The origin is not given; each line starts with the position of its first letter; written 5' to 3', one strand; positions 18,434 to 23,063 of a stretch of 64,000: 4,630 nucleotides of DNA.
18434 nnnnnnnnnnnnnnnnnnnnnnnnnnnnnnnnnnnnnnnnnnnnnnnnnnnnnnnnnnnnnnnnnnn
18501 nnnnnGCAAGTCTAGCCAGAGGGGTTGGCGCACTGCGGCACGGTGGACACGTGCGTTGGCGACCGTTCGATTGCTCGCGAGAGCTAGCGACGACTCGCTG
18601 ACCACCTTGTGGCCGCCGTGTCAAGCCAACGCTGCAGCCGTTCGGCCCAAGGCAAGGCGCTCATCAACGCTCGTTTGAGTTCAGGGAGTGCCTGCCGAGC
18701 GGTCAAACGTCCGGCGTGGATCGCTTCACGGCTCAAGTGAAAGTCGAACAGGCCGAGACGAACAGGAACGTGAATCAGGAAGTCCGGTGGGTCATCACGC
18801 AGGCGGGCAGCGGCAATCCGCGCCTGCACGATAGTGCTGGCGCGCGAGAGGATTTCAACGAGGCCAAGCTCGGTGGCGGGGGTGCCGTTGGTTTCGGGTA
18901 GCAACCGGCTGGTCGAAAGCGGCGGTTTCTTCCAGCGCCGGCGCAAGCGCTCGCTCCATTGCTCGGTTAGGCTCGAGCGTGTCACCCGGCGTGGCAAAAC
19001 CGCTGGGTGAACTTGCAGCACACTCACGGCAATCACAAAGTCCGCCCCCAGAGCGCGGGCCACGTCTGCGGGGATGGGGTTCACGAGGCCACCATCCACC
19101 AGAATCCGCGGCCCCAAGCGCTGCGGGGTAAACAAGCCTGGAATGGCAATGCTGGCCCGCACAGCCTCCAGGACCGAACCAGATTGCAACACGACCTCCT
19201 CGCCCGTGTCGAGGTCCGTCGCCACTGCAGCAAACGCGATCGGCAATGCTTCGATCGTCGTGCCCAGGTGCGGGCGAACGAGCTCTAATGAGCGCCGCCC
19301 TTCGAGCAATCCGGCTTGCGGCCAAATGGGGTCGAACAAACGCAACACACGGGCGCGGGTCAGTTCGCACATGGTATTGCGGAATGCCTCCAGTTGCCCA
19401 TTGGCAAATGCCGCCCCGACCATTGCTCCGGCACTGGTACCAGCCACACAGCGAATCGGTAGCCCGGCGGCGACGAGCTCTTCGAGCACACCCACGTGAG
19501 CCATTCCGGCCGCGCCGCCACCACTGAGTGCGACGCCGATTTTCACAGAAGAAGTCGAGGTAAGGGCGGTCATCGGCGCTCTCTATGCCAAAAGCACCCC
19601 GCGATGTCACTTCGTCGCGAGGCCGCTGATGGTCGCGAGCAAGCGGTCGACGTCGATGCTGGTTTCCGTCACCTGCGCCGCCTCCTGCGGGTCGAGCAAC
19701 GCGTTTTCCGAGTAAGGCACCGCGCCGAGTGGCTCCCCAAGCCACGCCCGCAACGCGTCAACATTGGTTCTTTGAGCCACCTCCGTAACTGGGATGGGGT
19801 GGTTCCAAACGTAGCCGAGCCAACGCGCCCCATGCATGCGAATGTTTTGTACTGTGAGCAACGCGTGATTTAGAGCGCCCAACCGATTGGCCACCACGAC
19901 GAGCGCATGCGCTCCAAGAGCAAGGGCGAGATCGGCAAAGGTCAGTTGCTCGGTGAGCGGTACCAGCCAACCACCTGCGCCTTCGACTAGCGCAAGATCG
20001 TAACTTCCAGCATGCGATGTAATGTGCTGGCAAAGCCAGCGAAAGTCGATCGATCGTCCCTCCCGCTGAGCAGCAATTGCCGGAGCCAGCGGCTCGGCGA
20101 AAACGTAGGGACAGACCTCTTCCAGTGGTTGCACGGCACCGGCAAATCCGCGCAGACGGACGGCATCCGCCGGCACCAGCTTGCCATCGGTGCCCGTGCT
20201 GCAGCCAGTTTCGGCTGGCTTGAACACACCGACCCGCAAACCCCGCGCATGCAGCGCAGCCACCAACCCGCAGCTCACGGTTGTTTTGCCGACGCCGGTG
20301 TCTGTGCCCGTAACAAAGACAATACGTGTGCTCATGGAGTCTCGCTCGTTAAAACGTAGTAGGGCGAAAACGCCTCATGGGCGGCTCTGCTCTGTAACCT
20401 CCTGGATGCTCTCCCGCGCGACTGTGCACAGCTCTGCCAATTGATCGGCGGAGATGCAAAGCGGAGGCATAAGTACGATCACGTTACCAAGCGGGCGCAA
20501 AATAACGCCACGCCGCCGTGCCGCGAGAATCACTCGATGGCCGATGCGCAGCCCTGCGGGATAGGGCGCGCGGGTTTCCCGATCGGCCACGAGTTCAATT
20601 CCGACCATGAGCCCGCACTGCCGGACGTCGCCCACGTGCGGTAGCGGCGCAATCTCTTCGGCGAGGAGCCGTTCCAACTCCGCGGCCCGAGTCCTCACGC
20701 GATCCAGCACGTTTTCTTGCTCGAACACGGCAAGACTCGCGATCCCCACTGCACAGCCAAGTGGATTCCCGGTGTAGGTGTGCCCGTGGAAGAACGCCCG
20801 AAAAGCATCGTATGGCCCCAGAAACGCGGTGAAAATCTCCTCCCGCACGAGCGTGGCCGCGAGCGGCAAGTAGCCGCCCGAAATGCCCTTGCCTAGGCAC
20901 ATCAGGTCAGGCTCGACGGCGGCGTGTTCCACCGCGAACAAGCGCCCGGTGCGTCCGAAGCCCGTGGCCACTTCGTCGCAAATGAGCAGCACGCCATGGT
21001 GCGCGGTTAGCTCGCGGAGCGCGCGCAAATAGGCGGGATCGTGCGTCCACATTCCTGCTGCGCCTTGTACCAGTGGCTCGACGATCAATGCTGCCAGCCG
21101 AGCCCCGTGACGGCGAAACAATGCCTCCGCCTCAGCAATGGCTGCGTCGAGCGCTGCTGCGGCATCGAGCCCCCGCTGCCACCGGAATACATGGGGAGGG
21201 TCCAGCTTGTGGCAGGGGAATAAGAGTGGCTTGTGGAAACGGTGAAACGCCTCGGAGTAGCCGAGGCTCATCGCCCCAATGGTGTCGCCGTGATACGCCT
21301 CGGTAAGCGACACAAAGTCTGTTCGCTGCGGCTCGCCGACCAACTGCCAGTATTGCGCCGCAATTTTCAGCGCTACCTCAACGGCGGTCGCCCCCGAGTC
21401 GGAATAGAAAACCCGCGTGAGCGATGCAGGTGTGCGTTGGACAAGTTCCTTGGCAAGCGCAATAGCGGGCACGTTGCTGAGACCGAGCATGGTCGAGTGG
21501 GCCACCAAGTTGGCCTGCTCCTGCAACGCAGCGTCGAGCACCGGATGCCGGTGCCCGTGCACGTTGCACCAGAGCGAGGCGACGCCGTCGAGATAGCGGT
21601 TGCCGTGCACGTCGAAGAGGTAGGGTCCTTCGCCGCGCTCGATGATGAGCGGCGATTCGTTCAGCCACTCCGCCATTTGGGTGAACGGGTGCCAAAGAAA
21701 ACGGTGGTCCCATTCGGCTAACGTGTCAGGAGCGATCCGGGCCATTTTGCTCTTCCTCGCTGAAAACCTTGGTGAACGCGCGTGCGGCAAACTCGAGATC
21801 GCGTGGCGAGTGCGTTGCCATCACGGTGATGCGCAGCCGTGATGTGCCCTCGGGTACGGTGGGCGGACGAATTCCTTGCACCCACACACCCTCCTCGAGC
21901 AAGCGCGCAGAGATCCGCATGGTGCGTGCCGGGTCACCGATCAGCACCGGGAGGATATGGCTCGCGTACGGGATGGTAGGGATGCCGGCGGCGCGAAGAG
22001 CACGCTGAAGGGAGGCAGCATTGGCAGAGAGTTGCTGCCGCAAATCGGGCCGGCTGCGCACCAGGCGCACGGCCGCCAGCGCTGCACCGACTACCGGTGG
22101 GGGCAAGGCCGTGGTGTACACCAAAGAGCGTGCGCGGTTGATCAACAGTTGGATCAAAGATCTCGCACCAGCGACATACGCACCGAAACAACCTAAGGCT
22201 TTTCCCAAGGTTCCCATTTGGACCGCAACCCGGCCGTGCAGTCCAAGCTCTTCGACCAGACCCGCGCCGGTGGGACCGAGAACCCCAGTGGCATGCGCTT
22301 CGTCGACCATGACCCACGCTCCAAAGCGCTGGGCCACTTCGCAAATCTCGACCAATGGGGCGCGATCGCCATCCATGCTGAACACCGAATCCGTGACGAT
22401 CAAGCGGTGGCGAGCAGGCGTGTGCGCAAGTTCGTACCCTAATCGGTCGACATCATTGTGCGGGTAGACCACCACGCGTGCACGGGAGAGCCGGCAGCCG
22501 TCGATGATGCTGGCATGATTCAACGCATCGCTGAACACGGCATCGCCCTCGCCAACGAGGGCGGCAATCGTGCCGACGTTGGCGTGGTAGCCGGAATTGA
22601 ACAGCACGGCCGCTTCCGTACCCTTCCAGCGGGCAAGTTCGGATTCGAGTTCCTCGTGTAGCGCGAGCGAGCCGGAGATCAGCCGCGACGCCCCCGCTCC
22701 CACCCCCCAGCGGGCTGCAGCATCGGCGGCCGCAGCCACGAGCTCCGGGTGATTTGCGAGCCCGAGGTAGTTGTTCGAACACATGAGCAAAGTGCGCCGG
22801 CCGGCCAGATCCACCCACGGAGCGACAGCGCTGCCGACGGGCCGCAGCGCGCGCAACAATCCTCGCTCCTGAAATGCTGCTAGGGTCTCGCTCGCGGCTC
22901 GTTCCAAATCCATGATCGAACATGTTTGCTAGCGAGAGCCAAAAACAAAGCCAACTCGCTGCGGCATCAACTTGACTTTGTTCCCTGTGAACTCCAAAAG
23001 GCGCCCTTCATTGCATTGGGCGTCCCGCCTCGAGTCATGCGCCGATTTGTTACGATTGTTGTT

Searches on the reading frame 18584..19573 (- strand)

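Call 22: search_protein_families(library=pfam, proteins=[window:18584-19573:-], max_evalue=0.001)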
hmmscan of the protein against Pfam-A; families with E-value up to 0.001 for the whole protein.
window:18584-19573:- (329 aa): 1 family
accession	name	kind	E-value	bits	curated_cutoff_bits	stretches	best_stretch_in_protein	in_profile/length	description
PF01734.28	Patatin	-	6.5e-29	101.9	27.7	1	15-172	2-190/191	Patatin-like phospholipase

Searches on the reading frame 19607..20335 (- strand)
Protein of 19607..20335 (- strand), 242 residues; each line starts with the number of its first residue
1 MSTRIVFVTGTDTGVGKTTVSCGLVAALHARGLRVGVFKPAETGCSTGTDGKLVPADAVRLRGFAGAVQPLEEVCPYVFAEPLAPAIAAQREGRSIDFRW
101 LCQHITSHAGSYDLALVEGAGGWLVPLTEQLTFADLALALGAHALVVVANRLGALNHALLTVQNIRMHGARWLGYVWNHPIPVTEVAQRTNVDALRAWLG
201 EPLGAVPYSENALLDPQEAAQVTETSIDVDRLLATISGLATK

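Call 65: search_protein_families(library=pfam, proteins=[window:19607-20335:-], max_evalue=0.0001)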
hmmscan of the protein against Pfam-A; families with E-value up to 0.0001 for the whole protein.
window:19607-20335:- (242 aa): 4 families
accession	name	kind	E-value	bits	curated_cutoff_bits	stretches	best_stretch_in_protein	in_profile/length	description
PF13500.12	AAA_26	-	2.5e-39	135.6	27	1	6-210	3-192/198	AAA domain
PF01656.29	CbiA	-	1.5e-11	44.8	25.4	1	6-211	1-114/125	CobQ/CobB/MinD/ParA nucleotide binding domain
PF07755.17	DUF1611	-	4.4e-08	33.2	25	1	3-69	12-76/201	Domain of unknown function (DUF1611_C) P-loop domain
PF03205.20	MobB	-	1.1e-05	25.8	26.6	1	8-119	4-98/133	Molybdopterin guanine dinucleotide synthesis protein B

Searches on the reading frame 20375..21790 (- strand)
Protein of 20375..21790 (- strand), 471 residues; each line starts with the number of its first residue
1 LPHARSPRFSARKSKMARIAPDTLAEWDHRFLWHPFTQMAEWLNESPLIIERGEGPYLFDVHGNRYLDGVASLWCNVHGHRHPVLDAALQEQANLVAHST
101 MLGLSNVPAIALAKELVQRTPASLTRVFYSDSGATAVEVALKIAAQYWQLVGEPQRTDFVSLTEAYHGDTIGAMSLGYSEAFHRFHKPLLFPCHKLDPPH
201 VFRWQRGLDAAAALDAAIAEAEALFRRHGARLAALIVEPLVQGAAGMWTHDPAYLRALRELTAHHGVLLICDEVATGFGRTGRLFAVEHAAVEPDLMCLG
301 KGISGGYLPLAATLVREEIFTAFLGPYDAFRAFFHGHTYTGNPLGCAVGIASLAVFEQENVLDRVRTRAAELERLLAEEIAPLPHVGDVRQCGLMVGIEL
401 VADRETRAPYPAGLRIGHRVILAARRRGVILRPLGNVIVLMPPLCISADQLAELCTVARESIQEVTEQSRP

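Call 65: search_protein_families(library=pfam, proteins=[window:20375-21790:-], max_evalue=0.0001)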
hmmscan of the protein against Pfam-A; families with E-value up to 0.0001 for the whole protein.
window:20375-21790:- (471 aa): 1 family
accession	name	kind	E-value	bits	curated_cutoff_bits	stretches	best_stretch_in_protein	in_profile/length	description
PF00202.27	Aminotran_3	-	1.5e-106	356.9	30.5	1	43-456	6-397/403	Aminotransferase class-III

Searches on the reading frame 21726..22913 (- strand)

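Call 65: search_protein_families(library=pfam, proteins=[window:21726-22913:-], max_evalue=0.0001)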
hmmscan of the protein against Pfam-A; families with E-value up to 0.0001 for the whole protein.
window:21726-22913:- (395 aa): 2 families
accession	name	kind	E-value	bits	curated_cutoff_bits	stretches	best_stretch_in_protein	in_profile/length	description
PF00155.27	Aminotran_1_2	-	7.5e-63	213.3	19.7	1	42-379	4-360/361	Aminotransferase class I and II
PF01053.26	Cys_Met_Meta_PP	-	5.9e-05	22.2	27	1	86-212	54-181/381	Cys/Met metabolism PLP-dependent enzyme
